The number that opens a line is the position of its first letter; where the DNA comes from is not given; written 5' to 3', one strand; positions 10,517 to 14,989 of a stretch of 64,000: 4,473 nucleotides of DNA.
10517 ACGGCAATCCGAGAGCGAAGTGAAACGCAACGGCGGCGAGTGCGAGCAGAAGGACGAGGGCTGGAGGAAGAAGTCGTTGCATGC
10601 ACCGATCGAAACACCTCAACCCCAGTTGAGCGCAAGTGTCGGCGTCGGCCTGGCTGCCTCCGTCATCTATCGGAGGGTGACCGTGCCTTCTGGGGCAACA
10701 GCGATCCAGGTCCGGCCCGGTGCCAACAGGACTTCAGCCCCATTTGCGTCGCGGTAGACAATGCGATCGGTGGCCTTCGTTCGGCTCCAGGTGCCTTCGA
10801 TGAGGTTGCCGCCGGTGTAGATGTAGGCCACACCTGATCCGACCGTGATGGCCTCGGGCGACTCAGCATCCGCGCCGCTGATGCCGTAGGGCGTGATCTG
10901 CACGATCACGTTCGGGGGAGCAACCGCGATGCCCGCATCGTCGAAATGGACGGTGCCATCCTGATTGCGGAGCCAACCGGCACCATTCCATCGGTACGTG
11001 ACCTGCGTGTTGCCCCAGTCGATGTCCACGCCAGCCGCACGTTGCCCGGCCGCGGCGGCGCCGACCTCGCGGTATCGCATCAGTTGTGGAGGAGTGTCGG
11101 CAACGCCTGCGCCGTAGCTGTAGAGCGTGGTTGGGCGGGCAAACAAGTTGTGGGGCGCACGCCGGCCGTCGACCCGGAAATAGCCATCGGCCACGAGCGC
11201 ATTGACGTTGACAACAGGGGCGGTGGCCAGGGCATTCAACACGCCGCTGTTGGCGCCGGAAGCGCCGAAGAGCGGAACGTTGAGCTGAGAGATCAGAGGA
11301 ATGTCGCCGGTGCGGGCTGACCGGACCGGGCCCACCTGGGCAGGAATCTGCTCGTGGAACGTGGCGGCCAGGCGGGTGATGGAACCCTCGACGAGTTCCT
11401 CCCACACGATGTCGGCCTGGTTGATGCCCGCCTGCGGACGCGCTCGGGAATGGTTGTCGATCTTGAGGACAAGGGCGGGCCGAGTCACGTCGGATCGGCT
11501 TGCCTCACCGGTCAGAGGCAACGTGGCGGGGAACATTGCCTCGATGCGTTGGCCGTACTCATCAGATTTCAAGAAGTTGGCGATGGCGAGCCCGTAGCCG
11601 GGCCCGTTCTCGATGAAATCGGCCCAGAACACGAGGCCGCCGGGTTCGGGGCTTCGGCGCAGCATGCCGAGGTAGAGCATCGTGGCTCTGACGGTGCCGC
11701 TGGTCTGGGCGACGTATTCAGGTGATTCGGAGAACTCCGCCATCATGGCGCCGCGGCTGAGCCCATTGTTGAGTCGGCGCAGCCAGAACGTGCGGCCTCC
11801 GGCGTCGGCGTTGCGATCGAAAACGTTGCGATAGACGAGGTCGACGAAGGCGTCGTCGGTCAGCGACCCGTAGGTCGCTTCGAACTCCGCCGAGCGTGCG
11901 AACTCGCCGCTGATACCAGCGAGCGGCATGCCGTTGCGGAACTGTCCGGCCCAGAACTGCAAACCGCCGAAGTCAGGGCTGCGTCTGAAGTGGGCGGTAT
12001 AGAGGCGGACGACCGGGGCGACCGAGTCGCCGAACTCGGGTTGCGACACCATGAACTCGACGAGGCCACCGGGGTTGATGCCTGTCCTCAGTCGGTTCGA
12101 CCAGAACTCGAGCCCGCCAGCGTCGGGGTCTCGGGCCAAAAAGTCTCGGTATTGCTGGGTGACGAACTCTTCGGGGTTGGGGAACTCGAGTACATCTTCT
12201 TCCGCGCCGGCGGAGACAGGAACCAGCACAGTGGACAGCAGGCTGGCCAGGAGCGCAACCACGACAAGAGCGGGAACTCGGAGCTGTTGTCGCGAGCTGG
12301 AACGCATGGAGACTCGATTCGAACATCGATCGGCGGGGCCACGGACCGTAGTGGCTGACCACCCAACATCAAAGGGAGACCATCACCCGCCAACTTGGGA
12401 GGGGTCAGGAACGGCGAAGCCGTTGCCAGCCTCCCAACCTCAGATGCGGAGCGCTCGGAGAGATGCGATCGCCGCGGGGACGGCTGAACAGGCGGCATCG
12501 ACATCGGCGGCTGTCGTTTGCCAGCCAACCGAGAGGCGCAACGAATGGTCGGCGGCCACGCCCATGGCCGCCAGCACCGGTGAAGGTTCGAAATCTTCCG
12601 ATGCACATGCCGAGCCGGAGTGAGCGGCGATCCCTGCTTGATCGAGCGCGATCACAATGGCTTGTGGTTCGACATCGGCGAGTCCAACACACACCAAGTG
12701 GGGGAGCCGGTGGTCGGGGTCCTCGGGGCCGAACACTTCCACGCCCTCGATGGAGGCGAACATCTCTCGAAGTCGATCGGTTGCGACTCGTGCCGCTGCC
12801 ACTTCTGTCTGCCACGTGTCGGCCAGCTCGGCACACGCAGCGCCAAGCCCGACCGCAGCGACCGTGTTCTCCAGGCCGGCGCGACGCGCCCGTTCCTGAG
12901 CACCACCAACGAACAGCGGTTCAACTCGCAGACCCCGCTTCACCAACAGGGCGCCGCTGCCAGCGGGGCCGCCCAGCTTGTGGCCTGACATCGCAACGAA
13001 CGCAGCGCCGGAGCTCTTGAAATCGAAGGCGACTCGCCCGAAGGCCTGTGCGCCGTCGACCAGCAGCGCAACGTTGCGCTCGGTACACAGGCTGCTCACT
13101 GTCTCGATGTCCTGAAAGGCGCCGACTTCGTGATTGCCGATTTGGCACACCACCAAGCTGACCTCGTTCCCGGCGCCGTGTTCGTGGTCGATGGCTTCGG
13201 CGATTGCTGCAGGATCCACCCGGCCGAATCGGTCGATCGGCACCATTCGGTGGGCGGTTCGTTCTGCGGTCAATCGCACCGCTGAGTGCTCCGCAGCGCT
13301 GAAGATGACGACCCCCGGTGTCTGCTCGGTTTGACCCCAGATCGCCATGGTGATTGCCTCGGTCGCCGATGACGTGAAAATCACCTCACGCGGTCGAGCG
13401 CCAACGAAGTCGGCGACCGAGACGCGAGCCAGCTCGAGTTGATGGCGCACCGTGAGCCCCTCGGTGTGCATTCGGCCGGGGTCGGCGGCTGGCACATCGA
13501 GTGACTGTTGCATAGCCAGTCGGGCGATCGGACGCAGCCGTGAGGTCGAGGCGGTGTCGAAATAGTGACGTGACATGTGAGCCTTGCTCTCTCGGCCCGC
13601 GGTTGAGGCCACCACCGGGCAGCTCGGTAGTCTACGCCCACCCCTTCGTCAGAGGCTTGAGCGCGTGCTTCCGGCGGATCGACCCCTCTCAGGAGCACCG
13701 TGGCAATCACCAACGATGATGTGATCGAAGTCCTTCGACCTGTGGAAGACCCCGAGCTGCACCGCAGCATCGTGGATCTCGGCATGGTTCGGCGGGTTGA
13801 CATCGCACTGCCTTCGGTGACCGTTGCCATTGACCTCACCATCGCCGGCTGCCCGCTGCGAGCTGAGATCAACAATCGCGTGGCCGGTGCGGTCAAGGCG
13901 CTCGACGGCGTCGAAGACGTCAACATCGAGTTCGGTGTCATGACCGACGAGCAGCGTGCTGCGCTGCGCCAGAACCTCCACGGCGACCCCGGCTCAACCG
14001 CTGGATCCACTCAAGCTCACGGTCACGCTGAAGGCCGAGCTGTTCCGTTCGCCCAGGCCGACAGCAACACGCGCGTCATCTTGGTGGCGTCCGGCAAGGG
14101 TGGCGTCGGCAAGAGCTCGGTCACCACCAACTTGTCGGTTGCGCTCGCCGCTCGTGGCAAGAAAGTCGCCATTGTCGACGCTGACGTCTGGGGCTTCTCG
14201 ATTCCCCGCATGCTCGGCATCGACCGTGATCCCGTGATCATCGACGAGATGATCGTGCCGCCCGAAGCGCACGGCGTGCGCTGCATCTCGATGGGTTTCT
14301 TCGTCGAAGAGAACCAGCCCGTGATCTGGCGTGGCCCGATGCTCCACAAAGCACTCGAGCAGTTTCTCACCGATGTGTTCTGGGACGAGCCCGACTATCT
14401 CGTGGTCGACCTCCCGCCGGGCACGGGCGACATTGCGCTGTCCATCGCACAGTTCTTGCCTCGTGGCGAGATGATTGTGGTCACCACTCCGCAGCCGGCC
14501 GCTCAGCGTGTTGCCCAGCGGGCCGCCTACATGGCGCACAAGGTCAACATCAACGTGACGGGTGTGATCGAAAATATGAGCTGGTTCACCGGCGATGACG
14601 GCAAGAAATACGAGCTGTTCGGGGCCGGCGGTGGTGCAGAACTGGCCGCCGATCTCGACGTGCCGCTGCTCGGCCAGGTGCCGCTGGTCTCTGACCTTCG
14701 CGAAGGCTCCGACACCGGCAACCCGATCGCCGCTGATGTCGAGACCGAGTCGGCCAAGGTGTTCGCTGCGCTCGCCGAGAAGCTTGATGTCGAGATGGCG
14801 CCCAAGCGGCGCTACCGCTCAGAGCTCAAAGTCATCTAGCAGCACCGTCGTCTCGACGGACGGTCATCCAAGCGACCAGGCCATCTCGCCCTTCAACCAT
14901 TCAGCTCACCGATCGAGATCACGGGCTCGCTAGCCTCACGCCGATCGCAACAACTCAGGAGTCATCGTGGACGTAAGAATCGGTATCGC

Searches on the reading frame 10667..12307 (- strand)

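Call 41: search_protein_families(library=pfam, proteins=[window:10667-12307:-])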
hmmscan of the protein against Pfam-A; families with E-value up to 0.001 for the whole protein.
window:10667-12307:- (546 aa): 3 families
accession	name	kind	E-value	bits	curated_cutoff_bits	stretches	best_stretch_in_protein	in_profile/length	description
PF13946.11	DUF4214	-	1.7e-39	134.2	23.2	2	135-201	3-71/72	Domain of unknown function (DUF4214)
PF11258.13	DUF3048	-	8.1e-34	117.3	25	1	265-397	1-140/148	Protein of unknown function (DUF3048) N-terminal domain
PF17479.7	DUF3048_C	-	2.3e-20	73.5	25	1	433-535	7-114/114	Protein of unknown function (DUF3048) C-terminal domain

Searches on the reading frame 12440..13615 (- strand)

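Call 41: search_protein_families(library=pfam, proteins=[window:12440-13615:-])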
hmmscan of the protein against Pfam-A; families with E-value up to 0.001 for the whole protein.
window:12440-13615:- (391 aa): 4 families
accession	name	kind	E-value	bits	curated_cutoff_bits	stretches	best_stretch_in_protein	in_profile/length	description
PF00266.25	Aminotran_5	-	5.9e-53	180.6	21.5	1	18-374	2-370/371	Aminotransferase class-V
PF01041.23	DegT_DnrJ_EryC1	-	3.7e-08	33.4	19.8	1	67-194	33-152/360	DegT/DnrJ/EryC1/StrS aminotransferase family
PF00282.25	Pyridoxal_deC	-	2.5e-05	23.7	27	1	110-191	155-238/375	Pyridoxal-dependent decarboxylase conserved domain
PF01212.27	Beta_elim_lyase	-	0.0007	19.4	27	1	120-192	96-173/288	Beta-eliminating lyase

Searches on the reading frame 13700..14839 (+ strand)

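Call 41: search_protein_families(library=pfam, proteins=[window:13700-14839:+])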
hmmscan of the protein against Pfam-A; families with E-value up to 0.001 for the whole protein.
window:13700-14839:+ (379 aa): 7 families
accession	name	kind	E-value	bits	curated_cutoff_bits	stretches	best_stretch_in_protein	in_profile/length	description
PF10609.15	ParA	-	4e-88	295.4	27.1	1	124-362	3-245/246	NUBPL iron-transfer P-loop NTPase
PF01883.24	FeS_assembly_P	-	3e-18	66.3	23.5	1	6-77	2-72/73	Iron-sulfur cluster assembly protein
PF01656.29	CbiA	-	9e-14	52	25.4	1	127-342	1-124/125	CobQ/CobB/MinD/ParA nucleotide binding domain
PF00142.24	Fer4_NifH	-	7e-10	39.3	25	1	131-363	6-245/271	4Fe-4S iron sulfur cluster binding proteins, NifH/frxC family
PF13614.12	AAA_31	-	9.4e-10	39.1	27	1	124-163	1-40/177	AAA domain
PF09140.17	MipZ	-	9.6e-07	28.8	20.7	1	125-174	1-50/262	ATPase MipZ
PF02374.21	ArsA_ATPase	-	0.00012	21.9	24.3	1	125-162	2-38/305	Anion-transporting ATPase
